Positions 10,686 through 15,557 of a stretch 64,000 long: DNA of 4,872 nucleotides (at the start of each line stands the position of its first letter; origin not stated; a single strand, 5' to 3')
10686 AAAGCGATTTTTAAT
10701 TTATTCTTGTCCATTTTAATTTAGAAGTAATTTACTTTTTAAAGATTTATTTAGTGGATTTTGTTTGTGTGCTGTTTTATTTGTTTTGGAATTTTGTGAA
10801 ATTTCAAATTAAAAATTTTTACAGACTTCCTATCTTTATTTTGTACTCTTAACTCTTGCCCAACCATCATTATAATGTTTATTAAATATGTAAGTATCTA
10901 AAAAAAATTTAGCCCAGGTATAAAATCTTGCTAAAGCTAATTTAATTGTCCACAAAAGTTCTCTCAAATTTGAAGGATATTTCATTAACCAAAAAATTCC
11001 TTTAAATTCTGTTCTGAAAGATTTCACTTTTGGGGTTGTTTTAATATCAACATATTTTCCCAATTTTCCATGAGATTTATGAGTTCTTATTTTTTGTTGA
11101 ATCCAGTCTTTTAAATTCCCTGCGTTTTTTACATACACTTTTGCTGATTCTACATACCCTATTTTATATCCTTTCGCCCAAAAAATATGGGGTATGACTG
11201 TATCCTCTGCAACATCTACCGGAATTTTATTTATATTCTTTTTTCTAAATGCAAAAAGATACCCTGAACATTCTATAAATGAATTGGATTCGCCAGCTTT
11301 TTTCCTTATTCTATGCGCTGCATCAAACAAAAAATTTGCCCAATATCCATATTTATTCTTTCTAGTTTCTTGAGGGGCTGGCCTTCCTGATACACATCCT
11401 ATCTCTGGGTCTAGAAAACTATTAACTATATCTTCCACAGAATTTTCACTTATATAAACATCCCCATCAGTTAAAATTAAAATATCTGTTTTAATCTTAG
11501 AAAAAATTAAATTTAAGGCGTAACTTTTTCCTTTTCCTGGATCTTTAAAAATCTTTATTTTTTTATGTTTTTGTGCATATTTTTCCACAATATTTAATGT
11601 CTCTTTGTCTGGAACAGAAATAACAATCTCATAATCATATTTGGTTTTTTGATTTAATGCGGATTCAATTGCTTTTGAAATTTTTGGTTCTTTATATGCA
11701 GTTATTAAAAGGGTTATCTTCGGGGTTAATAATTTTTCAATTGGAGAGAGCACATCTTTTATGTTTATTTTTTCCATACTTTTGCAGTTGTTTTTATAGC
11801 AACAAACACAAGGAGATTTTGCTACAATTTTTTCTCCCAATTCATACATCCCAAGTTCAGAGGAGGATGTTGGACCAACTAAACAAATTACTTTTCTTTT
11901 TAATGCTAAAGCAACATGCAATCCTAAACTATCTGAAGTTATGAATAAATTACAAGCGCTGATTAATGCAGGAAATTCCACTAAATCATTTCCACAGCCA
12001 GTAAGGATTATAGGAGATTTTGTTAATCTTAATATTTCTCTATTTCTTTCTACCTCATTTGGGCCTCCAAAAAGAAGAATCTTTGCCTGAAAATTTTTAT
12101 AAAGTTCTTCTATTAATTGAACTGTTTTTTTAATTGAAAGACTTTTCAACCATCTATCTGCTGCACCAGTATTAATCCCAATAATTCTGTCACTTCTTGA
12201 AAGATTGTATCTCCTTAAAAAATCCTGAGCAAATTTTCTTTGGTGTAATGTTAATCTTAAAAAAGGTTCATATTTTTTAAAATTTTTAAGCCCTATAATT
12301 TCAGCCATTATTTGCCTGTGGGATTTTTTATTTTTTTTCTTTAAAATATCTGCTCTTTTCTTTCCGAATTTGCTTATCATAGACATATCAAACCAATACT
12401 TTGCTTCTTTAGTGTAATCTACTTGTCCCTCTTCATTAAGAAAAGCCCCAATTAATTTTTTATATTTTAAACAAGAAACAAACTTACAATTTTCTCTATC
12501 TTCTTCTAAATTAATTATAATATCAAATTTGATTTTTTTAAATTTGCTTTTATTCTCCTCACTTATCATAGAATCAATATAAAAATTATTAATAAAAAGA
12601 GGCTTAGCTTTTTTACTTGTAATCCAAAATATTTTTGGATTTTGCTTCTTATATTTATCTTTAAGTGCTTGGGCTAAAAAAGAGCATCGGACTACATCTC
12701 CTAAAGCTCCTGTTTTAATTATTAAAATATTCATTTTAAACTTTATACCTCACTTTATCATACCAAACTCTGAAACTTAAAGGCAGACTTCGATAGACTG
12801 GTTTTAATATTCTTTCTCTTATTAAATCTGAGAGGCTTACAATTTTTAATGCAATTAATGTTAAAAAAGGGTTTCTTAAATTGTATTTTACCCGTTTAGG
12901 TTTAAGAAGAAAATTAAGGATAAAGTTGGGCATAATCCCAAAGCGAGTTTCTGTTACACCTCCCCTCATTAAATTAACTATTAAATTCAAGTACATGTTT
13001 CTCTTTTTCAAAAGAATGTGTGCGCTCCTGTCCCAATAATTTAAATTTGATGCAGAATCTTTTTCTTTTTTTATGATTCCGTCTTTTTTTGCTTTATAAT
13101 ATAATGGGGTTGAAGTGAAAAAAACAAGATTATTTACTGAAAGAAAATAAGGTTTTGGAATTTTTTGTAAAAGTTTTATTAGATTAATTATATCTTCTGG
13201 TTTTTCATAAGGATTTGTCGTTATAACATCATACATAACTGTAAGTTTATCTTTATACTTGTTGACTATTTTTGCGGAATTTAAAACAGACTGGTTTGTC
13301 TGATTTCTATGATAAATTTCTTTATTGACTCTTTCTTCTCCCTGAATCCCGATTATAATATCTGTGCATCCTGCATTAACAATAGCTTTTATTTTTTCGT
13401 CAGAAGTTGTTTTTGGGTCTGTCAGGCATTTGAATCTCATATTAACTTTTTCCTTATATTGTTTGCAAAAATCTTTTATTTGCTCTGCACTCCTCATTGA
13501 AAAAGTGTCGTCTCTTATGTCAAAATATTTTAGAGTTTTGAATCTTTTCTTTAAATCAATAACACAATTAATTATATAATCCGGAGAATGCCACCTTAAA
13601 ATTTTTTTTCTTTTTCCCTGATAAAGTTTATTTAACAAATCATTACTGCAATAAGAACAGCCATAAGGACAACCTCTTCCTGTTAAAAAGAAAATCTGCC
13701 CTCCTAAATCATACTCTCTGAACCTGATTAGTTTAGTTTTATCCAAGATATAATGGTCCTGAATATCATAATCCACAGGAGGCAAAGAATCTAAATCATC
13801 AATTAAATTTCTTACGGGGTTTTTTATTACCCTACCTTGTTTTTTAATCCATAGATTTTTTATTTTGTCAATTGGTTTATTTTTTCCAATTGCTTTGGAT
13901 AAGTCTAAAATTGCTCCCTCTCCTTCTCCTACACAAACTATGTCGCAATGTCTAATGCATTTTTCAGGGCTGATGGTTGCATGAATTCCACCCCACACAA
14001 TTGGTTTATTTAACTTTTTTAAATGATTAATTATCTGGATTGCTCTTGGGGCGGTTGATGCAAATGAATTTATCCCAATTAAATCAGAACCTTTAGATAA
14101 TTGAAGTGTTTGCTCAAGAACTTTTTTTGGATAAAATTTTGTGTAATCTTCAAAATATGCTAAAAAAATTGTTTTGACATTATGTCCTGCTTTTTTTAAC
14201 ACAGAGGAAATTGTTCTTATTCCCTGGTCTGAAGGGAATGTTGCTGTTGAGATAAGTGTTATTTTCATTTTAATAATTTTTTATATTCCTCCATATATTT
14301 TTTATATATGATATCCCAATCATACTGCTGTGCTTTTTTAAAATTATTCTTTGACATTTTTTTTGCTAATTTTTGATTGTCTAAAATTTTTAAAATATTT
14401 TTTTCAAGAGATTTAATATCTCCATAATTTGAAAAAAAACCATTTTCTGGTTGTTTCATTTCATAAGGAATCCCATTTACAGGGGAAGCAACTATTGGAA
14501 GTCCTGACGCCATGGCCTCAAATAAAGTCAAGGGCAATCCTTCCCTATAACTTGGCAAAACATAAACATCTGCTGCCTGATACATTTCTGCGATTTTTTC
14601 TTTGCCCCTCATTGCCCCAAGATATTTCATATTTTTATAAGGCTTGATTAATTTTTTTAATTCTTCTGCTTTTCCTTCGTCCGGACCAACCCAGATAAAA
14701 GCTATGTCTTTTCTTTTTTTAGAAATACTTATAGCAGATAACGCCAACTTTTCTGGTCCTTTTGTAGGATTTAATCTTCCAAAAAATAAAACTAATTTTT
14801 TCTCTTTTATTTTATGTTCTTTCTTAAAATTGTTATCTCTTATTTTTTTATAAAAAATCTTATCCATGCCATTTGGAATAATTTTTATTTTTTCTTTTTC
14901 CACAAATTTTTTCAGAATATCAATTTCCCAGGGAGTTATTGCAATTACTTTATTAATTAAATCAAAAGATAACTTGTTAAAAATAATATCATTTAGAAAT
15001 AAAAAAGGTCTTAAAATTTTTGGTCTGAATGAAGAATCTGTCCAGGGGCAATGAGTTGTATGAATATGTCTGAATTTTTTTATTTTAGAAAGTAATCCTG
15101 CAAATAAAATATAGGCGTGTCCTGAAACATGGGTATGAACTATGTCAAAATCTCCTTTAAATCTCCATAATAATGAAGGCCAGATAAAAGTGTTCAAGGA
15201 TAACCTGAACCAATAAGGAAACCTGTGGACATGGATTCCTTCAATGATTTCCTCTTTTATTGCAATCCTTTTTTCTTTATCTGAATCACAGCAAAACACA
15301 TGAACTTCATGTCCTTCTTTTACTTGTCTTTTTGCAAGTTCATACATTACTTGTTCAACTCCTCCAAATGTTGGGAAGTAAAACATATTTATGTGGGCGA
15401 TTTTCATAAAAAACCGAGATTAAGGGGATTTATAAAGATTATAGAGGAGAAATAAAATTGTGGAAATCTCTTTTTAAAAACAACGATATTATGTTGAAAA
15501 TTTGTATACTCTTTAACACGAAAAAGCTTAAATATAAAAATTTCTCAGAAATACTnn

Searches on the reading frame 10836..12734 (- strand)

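Call 72: search_protein_families(library=pfam, proteins=[window:10836-12734:-], max_evalue=0.00001)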
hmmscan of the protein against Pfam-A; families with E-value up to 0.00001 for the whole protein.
window:10836-12734:- (632 aa): 5 families
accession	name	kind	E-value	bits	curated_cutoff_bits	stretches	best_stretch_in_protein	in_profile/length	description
PF00535.33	Glycos_transf_2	-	4.5e-18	66.2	23.3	1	342-498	2-161/168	Glycosyl transferase family 2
PF01075.23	Glyco_transf_9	-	2.6e-13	50.3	22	1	138-317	67-241/247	Glycosyltransferase family 9 (heptosyltransferase)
PF13641.12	Glyco_tranf_2_3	-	4.6e-13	50.1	27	1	338-550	1-226/230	Glycosyltransferase like family 2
PF13632.12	Glyco_trans_2_3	-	4.4e-08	33.6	27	1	420-550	3-138/198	Glycosyl transferase family group 2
PF13506.12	Glyco_transf_21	-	3.5e-06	27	21.7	1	403-531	18-150/174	Glycosyl transferase family 21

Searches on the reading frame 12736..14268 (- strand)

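Call 72: search_protein_families(library=pfam, proteins=[window:12736-14268:-], max_evalue=0.00001)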
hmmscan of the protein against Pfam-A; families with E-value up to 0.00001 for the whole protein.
window:12736-14268:- (510 aa): 2 families
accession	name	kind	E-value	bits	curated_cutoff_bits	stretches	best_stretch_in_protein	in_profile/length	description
PF02310.24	B12-binding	-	6.2e-14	52.3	32.1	1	2-122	2-119/121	B12 binding domain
PF04055.27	Radical_SAM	-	4.7e-13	50.1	29.5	1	196-364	3-163/166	Radical SAM superfamily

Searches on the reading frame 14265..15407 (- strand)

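Call 72: search_protein_families(library=pfam, proteins=[window:14265-15407:-], max_evalue=0.00001)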
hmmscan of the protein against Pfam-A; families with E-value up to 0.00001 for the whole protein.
window:14265-15407:- (380 aa): 5 families
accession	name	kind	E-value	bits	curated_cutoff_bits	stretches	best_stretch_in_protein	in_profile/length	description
PF00534.26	Glycos_transf_1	-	2.4e-35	122.1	26.4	1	190-357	2-171/172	Glycosyl transferases group 1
PF13692.12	Glyco_trans_1_4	-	1.1e-27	97.5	27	1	204-344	2-142/142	Glycosyl transferases group 1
PF13439.12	Glyco_transf_4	-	3.2e-27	96.1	28.5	1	14-182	1-167/170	Glycosyltransferase Family 4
PF13579.12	Glyco_trans_4_4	-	1.2e-15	58.6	29.7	1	15-180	1-158/158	Glycosyl transferase 4-like domain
PF20706.3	GT4-conflict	-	9.6e-11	41.7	26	1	197-313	191-316/385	Family 4 Glycosyltransferase in conflict systems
